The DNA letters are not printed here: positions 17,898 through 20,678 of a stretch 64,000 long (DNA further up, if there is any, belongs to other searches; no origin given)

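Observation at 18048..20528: Orphan 826-aa island protein with zinc ribbon plus PD-(D/E)xK-like C-terminus: candidate undescribed nuclease/defence module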

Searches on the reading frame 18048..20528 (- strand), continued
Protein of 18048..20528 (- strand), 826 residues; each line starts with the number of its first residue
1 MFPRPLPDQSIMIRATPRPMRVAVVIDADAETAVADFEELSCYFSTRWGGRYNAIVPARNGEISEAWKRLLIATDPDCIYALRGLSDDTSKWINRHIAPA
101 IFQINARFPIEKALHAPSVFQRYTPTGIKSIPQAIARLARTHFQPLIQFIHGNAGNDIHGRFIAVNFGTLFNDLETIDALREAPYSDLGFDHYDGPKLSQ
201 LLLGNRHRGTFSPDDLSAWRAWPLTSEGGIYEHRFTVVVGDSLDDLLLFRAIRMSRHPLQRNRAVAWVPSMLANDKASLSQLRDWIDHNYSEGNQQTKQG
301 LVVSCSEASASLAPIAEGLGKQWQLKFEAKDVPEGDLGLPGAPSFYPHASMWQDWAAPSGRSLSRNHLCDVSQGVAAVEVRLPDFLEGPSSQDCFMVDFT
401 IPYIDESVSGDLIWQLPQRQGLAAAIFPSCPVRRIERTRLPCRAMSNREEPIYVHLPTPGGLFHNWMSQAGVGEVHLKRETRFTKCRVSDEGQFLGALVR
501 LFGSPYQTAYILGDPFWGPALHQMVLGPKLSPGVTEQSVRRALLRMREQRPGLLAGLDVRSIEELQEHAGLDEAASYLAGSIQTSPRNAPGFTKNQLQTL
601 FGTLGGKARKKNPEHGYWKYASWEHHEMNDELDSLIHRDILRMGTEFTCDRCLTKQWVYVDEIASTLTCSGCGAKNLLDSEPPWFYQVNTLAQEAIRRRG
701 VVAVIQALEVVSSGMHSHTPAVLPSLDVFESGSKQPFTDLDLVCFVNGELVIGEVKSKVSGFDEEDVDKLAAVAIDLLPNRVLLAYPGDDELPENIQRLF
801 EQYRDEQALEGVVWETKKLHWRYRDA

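Call 97: find_encoding_contigs(protein=P0020, flank=10000, max_places=2)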
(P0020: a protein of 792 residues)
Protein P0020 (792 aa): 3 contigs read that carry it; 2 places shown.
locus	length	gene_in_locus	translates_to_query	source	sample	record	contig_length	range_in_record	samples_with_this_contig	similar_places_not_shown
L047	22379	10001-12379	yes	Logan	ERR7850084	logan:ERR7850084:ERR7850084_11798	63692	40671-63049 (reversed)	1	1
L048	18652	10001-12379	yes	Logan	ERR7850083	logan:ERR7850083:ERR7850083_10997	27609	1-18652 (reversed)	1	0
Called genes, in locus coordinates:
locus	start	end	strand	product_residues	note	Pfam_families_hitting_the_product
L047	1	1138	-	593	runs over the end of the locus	?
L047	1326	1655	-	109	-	-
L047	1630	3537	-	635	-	PF09250:Prim-Pol, PF13481:AAA_25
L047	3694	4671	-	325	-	-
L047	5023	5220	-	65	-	PF01381:HTH_3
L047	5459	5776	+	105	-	-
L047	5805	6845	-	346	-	-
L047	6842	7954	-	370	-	PF06519:TolA (faint), PF13103:TonB_2, PF03544:TonB_C (weak)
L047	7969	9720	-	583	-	PF07676:PD40 (faint), PF26549:Tricorn_N (faint)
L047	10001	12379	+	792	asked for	-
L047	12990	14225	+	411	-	-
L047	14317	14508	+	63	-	-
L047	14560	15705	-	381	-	PF13784:Fic_N, PF02661:Fic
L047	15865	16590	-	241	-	-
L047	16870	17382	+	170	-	-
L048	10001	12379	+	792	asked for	-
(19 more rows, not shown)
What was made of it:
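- Another member sits in a serine-recombinase plus Prim-Pol element (call 97).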

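Call 98: find_encoding_contigs(protein=P0012, flank=10000, max_places=2)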
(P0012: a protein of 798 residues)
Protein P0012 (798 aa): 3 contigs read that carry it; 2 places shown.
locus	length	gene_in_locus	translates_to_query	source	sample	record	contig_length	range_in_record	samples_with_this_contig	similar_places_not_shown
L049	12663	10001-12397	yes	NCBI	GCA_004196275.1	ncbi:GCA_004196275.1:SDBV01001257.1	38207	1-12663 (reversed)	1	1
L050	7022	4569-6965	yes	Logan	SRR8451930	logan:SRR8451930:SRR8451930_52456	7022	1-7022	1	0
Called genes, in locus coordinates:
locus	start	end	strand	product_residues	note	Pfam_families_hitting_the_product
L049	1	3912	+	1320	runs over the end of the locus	PF02384:N6_Mtase (weak), PF20473:MmeI_Mtase (weak), PF07669:Eco57I, PF20473:MmeI_Mtase (weak), PF20466:MmeI_TRD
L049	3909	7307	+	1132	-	PF00271:Helicase_C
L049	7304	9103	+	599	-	PF09369:MZB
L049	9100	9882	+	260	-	PF13091:PLDc_2, PF00614:PLDc (weak)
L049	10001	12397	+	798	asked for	-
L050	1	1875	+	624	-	?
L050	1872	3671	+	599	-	PF09369:MZB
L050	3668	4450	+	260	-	PF13091:PLDc_2, PF00614:PLDc (weak)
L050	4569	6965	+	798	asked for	-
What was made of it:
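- A DISARM-like operon 119 nt upstream (call 98).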

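Call 104: list_cluster_members(proteins=[P0033, P0034, P0036, P0039, P0040, P0042, P0043, P0046, P0048, P0051])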
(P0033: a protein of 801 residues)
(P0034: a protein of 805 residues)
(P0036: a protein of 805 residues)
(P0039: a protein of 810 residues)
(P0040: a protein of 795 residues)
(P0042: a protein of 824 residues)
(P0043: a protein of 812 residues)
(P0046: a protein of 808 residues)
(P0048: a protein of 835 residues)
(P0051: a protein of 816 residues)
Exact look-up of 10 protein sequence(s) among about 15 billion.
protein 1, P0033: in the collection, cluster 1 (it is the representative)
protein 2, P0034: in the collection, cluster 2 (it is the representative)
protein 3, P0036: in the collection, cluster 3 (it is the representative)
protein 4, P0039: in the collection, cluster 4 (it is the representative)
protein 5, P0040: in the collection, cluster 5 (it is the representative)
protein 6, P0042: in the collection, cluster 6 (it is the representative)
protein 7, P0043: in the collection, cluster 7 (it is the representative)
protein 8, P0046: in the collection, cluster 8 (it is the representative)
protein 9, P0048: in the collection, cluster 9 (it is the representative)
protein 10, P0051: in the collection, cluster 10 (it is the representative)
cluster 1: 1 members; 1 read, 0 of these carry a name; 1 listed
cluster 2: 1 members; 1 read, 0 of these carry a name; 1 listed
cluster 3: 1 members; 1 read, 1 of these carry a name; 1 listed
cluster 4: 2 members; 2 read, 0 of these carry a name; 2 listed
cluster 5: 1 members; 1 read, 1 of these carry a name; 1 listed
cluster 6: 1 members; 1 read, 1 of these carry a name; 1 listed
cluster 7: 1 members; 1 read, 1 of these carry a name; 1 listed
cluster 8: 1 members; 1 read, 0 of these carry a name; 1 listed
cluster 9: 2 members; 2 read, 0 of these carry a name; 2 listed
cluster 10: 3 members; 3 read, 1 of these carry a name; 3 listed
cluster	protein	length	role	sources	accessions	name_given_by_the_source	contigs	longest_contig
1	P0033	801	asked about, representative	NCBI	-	-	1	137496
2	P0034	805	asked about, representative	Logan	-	-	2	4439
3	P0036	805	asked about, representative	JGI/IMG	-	hypothetical protein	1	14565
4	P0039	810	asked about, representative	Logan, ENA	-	-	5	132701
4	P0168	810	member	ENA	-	-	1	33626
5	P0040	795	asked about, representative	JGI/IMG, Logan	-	hypothetical protein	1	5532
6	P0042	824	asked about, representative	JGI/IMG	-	hypothetical protein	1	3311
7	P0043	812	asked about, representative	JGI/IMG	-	hypothetical protein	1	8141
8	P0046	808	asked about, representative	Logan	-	-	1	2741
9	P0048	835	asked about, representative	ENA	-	-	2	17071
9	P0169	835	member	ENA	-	-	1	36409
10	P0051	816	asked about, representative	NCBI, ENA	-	-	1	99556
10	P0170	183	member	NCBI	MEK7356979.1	MAG: hypothetical protein AAB250_11050, partial [Bdellovibrionota bacterium]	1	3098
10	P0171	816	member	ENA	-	-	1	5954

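Call 105: find_encoding_contigs(protein=P0033, flank=10000, max_places=1)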
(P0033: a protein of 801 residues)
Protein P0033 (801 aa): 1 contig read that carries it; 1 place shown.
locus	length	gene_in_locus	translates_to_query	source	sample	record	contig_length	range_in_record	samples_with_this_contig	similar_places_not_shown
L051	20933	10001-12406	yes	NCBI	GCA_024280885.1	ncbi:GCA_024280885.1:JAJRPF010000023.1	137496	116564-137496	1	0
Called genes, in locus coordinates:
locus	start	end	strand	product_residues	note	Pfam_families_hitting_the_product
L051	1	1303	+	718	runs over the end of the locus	-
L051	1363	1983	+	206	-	-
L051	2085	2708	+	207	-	PF00675:Peptidase_M16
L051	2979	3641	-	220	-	-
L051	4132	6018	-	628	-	PF04542:Sigma70_r2, PF08281:Sigma70_r4_2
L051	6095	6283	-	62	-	PF05717:TnpB_IS66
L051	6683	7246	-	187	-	-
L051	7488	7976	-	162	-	-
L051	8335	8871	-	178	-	PF04542:Sigma70_r2, PF08281:Sigma70_r4_2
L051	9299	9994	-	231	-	-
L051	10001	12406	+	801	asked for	-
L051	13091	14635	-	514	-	-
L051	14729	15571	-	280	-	-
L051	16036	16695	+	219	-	-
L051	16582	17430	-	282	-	-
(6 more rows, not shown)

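Call 106: find_encoding_contigs(protein=P0039, flank=10000, max_places=2)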
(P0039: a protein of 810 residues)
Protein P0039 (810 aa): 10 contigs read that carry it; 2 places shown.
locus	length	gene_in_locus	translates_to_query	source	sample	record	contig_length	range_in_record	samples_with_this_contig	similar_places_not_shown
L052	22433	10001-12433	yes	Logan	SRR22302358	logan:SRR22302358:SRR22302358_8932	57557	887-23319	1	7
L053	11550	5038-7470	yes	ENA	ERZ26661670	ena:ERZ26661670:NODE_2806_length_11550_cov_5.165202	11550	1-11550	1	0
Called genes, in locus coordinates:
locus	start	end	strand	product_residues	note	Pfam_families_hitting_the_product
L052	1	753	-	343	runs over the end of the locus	PF07719:TPR_2 (faint), PF13181:TPR_8 (faint), PF13424:TPR_12 (faint), PF14559:TPR_19 (faint), PF13431:TPR_17 (faint), PF00515:TPR_1 (faint)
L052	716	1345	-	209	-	-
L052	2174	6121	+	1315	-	PF05729:NACHT, PF25199:nSTAND_NTPase5 (faint)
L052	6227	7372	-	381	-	-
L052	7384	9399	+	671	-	PF00271:Helicase_C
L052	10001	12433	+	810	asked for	-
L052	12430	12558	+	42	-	-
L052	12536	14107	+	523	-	PF07719:TPR_2 (faint), PF18733:HEPN_LA2681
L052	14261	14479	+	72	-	-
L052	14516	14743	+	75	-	-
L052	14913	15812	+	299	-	PF00459:Inositol_P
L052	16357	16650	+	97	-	-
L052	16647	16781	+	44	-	-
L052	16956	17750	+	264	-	-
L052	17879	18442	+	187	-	-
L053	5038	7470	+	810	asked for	-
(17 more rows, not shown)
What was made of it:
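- NACHT plus HEPN (call 106).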
